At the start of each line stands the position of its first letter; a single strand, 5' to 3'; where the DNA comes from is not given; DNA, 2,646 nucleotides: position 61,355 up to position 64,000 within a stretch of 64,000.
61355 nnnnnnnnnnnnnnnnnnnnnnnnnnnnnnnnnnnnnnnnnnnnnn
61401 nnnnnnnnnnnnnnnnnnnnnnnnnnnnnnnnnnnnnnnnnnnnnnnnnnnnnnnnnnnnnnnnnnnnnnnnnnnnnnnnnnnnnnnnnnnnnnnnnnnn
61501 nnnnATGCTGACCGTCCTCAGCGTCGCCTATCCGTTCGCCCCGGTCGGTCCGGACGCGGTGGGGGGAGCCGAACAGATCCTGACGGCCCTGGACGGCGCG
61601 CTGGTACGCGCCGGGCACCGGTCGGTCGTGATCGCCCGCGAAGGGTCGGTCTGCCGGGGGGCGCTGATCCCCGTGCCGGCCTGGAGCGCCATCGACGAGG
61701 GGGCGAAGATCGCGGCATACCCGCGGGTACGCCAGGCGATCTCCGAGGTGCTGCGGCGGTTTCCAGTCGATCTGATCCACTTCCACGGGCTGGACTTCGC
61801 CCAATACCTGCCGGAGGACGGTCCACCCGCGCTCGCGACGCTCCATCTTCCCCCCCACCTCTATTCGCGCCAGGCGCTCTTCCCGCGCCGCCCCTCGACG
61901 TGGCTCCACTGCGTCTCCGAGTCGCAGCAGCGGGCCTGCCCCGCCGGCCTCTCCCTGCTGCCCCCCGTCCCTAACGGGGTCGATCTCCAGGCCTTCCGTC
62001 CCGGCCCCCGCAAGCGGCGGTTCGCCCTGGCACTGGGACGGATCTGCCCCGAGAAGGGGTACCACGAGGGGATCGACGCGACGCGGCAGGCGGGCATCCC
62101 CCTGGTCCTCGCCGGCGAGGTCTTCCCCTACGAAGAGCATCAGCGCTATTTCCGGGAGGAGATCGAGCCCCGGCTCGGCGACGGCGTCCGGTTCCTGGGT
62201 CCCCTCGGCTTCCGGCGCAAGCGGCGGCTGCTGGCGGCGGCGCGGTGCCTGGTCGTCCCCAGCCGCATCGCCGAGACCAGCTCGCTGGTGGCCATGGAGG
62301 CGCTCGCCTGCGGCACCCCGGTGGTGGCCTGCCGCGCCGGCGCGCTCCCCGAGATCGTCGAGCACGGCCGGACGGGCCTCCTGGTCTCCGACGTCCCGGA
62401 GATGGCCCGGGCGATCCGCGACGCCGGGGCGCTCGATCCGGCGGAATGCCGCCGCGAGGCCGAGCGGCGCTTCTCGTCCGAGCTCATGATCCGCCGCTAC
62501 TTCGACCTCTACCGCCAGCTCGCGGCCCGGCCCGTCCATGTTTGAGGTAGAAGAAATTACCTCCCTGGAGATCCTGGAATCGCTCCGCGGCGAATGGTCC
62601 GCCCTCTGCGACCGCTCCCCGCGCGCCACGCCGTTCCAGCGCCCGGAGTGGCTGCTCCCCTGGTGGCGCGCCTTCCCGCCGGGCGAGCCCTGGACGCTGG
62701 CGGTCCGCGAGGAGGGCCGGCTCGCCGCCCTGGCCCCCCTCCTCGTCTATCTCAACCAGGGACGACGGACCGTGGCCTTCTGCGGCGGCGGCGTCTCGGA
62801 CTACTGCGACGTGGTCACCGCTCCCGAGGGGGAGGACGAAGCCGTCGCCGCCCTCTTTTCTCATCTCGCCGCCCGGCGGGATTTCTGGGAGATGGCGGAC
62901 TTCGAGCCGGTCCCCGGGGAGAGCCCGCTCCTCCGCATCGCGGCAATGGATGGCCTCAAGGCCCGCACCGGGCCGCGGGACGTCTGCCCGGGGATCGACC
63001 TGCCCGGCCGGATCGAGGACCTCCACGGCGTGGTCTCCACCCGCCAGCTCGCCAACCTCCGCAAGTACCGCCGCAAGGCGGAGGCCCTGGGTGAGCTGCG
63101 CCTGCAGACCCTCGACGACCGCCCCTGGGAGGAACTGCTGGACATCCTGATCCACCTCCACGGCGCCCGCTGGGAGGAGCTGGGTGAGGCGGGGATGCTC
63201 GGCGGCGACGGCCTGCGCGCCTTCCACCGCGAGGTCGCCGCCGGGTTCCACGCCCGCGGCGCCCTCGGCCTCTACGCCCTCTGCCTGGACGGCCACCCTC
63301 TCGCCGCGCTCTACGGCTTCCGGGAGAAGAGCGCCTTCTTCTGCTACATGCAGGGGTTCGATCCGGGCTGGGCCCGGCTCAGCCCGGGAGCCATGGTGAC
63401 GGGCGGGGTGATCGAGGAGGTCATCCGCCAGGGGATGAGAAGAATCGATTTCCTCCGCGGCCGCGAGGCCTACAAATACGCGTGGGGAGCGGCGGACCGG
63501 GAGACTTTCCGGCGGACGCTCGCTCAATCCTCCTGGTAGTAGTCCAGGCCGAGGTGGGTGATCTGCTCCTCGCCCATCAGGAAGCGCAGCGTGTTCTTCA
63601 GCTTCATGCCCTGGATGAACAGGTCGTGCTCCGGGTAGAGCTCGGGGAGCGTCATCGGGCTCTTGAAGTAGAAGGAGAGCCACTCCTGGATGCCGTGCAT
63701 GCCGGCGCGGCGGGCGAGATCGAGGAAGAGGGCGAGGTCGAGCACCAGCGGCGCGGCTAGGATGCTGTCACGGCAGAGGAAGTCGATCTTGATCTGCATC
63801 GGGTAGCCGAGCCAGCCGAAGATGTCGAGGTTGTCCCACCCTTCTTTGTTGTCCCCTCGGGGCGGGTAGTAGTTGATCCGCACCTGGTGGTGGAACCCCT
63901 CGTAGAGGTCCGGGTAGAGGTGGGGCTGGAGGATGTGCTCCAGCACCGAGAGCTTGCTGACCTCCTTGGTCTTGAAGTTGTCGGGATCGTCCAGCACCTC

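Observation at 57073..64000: Seven-gene coupled operon (HD-like, CgeB-like GT, nucleotidyltransferase, GH-A-like, LmbE deacetylase, GT4, FemAB/GNAT-like) convergent with myo-inositol-1-phosphate synthase: candidate inositol-glycoside or mycothiol-like pathway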

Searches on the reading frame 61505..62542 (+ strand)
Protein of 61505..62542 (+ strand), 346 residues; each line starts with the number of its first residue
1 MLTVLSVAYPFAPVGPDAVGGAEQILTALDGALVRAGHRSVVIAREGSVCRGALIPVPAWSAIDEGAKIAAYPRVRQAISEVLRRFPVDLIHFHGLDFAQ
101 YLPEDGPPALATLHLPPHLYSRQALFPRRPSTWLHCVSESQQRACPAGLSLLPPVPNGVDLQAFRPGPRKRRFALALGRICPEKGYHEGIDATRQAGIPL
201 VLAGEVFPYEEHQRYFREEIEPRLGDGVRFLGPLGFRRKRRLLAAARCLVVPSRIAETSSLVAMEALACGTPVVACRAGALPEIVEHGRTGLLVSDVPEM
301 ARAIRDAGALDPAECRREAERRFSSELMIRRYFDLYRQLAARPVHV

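Call 6: search_protein_families(library=pfam, proteins=[window:61505-62542:+], max_evalue=0.01)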
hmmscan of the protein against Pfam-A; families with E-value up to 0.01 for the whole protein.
window:61505-62542:+ (346 aa): 6 families
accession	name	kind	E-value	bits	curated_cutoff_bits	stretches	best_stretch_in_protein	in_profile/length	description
PF13692.12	Glyco_trans_1_4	-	8.2e-23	81.7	27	1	175-306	5-138/142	Glycosyl transferases group 1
PF00534.26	Glycos_transf_1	-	6.2e-21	75.1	26.4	1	169-306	13-154/172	Glycosyl transferases group 1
PF13439.12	Glyco_transf_4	-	4.5e-10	40.3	28.5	1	19-162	1-169/170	Glycosyltransferase Family 4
PF13524.12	Glyco_trans_1_2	-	7.2e-07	29.7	25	1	194-321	11-124/144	Glycosyl transferase-like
PF13579.12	Glyco_trans_4_4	-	0.00018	22.3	29.7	1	20-134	1-113/158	Glycosyl transferase 4-like domain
PF20706.3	GT4-conflict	-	0.006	16.1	26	0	240-276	276-311/385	Family 4 Glycosyltransferase in conflict systems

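Call 7: search_protein_families(library=ncbifam, proteins=[window:61505-62542:+], max_evalue=0.01)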
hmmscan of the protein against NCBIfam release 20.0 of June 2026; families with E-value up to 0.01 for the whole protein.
window:61505-62542:+ (346 aa): 23 families
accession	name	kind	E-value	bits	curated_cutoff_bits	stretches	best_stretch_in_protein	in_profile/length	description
NF041010.1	glycosy_Agl16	equivalog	8.6e-18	64.3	575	1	155-305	161-313/352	glycosylation protein Agl16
NF041876.1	EPS_EpsE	equivalog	2e-17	63.5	400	1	156-317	192-367/389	exopolysaccharide biosynthesis GT4 family glycosyltransferase EpsE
TIGR03088.1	stp2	hypoth_equivalog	2.8e-15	56.2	409.05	1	241-339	268-373/374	TIGR03088 family PEP-CTERM/XrtA system glycosyltransferase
TIGR03999.1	thiol_BshA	equivalog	4e-15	55.6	273.7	1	221-340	250-374/375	N-acetyl-alpha-D-glucosaminyl L-malate synthase BshA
TIGR03449.1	mycothiol_MshA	equivalog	4.6e-15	55.4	462.5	1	226-297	284-356/406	D-inositol-3-phosphate glycosyltransferase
NF053787.1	GlcN_PG_synth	equivalog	4.5e-14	52.1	480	1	241-339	257-359/361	N-acetylglucosaminyl phosphatidylglycerol synthase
TIGR02149.1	glgA_Coryne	subfamily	3e-11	43.1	302.4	1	171-300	204-337/391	glycogen synthase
TIGR04047.1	MSMEG_0565_glyc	hypoth_equivalog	3.8e-11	42.7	259.85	1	135-313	143-344/373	MSMEG_0565 family glycosyltransferase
NF012028.0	PRK15484.1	subfamily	1.2e-08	34.5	618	1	175-296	197-327/380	lipopolysaccharide N-acetylglucosaminyltransferase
NF038011.1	PelF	equivalog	1.8e-07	30.6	100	1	155-286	285-423/489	GT4 family glycosyltransferase PelF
NF038255.1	exopoly_VpsD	equivalog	1.2e-05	24.3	300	1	224-339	261-379/381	VpsD family glycosyltransferase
TIGR02472.1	sucr_P_syn_N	equivalog_domain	2.1e-05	23.5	576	1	241-306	335-402/439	sucrose-phosphate synthase, putative, glycosyltransferase domain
NF046085.1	XrtY_assoc_Gly1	equivalog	0.0001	21.3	400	1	223-340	262-385/387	XrtY-associated glycosyltransferase XYAG1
TIGR04005.1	wcaL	equivalog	0.00011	21.2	537.6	1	175-301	226-359/406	colanic acid biosynthesis glycosyltransferase WcaL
TIGR02095.1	glgA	subfamily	0.00025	19.8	328.45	1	178-296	301-425/477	glycogen/starch synthase, ADP-glucose type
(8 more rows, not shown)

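Call 52: search_solved_structures(query=window:61505-62542:+, max_evalue=0.00001)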
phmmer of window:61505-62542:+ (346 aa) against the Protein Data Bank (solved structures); distinct sequences matched with E-value up to 0.00001: 17.
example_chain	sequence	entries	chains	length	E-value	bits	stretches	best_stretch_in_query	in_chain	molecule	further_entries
7fg9_A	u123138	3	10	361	1.1e-39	139.9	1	6-341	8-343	Glycosyl transferase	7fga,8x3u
8x3q_C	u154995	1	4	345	1.4e-39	139.6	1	6-340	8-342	Glycosyl transferase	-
5zer_A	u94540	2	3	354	1.2e-24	90.4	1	5-331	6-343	UDP-glucose:tetrahydrobiopterin glucosyltransferase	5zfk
5ze7_B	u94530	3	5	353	1.2e-24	90.4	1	5-331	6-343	UDP-glucose:tetrahydrobiopterin glucosyltransferase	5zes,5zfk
9v0l_A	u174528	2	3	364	2.1e-21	79.8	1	156-339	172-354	tetrahydrobiopterin glucosyltransferases | tetrahydrobiopterin glucosyltransferase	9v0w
2iuy_A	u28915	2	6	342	6e-14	55.3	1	14-341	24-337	GLYCOSYLTRANSFERASE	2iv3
6kih_A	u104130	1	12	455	3.8e-12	49.4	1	133-341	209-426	Tll1590 protein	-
4xso_B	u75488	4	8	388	5.3e-11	45.6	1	177-296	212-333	Alr3699 protein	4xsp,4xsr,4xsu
7qsg_A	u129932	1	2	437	1.9e-09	40.5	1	152-319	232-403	D-inositol 3-phosphate glycosyltransferase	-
3c4q_A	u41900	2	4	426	3.2e-09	39.7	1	216-316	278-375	Predicted glycosyltransferases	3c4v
3c48_A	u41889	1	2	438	3.3e-09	39.7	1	216-316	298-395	Predicted glycosyltransferases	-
6tvp_A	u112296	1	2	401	1.5e-08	37.6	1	229-295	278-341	Alpha-maltose-1-phosphate synthase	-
2jjm_A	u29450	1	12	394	5.3e-08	35.7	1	226-336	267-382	GLYCOSYL TRANSFERASE, GROUP 1 FAMILY PROTEIN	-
3mbo_A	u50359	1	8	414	5.8e-08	35.6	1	226-336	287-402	Glycosyltransferase, group 1 family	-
2f9f_A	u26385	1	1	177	1.4e-07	34.3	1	173-322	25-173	first mannosyl transferase (wbaZ-1)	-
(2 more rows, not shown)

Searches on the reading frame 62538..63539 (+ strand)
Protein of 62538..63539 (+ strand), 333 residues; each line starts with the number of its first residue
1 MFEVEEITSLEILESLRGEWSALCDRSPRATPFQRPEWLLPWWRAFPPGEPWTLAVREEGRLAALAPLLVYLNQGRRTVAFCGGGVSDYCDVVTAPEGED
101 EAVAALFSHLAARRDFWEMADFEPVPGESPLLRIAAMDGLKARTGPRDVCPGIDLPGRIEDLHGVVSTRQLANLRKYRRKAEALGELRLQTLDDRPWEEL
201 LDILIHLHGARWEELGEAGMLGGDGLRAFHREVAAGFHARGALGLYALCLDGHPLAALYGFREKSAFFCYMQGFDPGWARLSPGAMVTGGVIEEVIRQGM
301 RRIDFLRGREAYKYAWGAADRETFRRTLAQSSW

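Call 6: search_protein_families(library=pfam, proteins=[window:62538-63536:+], max_evalue=0.01)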
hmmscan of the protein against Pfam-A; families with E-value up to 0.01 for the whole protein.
window:62538-63536:+ (333 aa): 1 family
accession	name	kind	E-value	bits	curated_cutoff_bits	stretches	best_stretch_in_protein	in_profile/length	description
PF13480.13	Acetyltransf_6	-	5.1e-29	101.7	22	1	170-313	3-142/143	Acetyltransferase (GNAT) domain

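Call 7: search_protein_families(library=ncbifam, proteins=[window:62538-63536:+], max_evalue=0.01)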
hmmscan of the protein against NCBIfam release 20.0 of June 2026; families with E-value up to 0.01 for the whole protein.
window:62538-63536:+ (333 aa): 0 families

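Call 8: find_encoding_contigs(protein=window:62538-63539:+, flank=10000, max_places=6)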
Protein window:62538-63539:+ (333 aa): no gene with exactly this product is on record in the collection.

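Call 37: find_related_loci(query=window:62538-63536:+, collection=metagenome_contigs, flank=10000)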
Query window:62538-63536:+ (333 aa) in metagenome_contigs; peptide patterns used: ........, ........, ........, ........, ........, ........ (x = any residue, [..] = any of these).
132 stretches matched a pattern; 75 encode a relative of the query (tblastn E <= 1e-3); 75 distinct loci.
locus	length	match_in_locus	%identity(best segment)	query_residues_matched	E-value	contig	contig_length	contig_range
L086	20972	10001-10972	81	4-328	2e-176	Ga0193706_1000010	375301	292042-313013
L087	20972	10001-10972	82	4-328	7e-169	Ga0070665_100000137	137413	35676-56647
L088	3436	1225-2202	43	2-325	2e-81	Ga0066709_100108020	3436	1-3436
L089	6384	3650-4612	42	13-328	8e-77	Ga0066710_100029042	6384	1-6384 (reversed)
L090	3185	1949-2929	42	1-331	1e-75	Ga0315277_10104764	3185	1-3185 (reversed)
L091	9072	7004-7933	40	13-327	5e-68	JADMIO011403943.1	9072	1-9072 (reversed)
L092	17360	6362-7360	40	2-332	3e-67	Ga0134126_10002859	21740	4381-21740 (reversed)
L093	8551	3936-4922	40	1-329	1e-60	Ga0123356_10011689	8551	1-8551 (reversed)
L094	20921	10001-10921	42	1-325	1e-59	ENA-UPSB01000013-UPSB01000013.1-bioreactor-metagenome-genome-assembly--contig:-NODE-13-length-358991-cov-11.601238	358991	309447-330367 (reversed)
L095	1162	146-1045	37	7-328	2e-59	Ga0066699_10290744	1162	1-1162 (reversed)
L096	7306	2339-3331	36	1-332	1e-54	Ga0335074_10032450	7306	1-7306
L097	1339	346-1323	37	1-328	1e-57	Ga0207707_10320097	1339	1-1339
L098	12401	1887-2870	36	1-329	2e-54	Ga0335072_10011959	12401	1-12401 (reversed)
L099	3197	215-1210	37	2-332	3e-53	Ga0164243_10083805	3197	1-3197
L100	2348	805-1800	38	1-330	3e-53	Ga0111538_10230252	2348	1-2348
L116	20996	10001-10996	33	1-331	1e-51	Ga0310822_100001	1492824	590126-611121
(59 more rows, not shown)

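Call 42: search_solved_structures(query=window:62538-63536:+, max_evalue=0.01)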
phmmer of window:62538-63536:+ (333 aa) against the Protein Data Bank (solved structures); distinct sequences matched with E-value up to 0.01: 0.

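Call 87: search_protein_families(library=ncbifam, proteins=[L116:17203-18492:+], max_evalue=0.001)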
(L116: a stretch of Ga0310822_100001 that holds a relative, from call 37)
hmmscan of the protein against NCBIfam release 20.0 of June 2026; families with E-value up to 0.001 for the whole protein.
L116:17203-18492:+ (430 aa): 20 families
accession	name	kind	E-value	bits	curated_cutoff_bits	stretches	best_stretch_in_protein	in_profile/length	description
TIGR04295.1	B12_rSAM_oligo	hypoth_equivalog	4.7e-217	720.7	400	1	2-424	1-422/422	TIGR04295 family B12-binding domain-containing radical SAM protein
NF050148.1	rSAM_ApyD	equivalog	4.4e-16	58.4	750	1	109-321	110-324/645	RiPP biosynthesis radical SAM protein ApyD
TIGR02026.1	BchE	equivalog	7.5e-16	58.1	481.35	1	26-332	22-334/497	magnesium-protoporphyrin IX monomethyl ester anaerobic oxidative cyclase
TIGR04367.1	HpnR_B12_rSAM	equivalog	1.2e-15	57.1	650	1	26-352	22-340/490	hopanoid C-3 methylase HpnR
TIGR04014.1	B12_SAM_MJ_0865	equivalog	9.3e-15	54.3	360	1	102-249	67-208/434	methyl-coenzyme M reductase glutamine C-methyltransferase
TIGR04072.2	rSAM_ladder_B12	equivalog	1.7e-12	46.7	360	1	203-320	181-306/443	lipid biosynthesis B12-binding/radical SAM protein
TIGR04013.1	B12_SAM_MJ_1487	hypoth_equivalog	8.9e-12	44.5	251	1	95-253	63-203/382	TIGR04013 family B12-binding domain/radical SAM domain-containing protein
NF033070.1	rSAM_AprD4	equivalog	8.7e-11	41.4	500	1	162-325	158-326/456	AprD4 family radical SAM diol-dehydratase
TIGR04479.1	bcpD_PhpK_rSAM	subfamily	4e-10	38.7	600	1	190-320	229-366/504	PhpK family radical SAM P-methyltransferase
TIGR04385.1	B12_rSAM_cofa1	equivalog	6.4e-10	38.8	450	1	115-355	112-355/438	B12 lower ligand biosynthesis radical SAM protein BzaD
NF038361.1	rSAM_Sden_1168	equivalog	7.4e-10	38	575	1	132-255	206-336/560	Sden_1168 family B12-binding radical SAM P-methyltransferase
TIGR03975.1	rSAM_ocin_1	subfamily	2e-08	33.2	281.85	1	124-315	181-382/606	RiPP maturation radical SAM C-methyltransferase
TIGR04428.1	B12_rSAM_trp_MT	equivalog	1.2e-07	30.5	500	1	205-257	219-272/558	tryptophan 2-C-methyltransferase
TIGR03471.1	HpnJ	equivalog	2.5e-07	29.9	577.6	1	106-305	101-307/472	hopanoid biosynthesis associated radical SAM protein HpnJ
NF040546.1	rSAM_CUAEP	equivalog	1.2e-06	27.5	500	1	117-317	91-295/468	CUAEP/CCAEP-tail radical SAM (seleno)protein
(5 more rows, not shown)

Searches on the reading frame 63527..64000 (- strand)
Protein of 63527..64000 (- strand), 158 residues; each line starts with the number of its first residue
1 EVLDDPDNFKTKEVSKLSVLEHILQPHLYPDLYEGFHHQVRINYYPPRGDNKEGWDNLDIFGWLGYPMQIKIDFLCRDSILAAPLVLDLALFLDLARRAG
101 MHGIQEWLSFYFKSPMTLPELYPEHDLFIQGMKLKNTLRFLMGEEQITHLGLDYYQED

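Call 6: search_protein_families(library=pfam, proteins=[window:63527-64000:-], max_evalue=0.01)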
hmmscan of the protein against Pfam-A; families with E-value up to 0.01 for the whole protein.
window:63527-64000:- (158 aa): 2 families
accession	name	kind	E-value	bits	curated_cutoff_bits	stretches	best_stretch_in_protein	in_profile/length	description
PF07994.18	NAD_binding_5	-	1.1e-18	68.2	25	1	8-139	247-321/321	Myo-inositol-1-phosphate synthase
PF01658.22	Inos-1-P_synth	-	4.7e-17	62.6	27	1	2-79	36-107/107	Myo-inositol-1-phosphate synthase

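Call 7: search_protein_families(library=ncbifam, proteins=[window:63527-64000:-], max_evalue=0.01)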
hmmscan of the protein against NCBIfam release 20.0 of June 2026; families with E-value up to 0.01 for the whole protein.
window:63527-64000:- (158 aa): 0 families
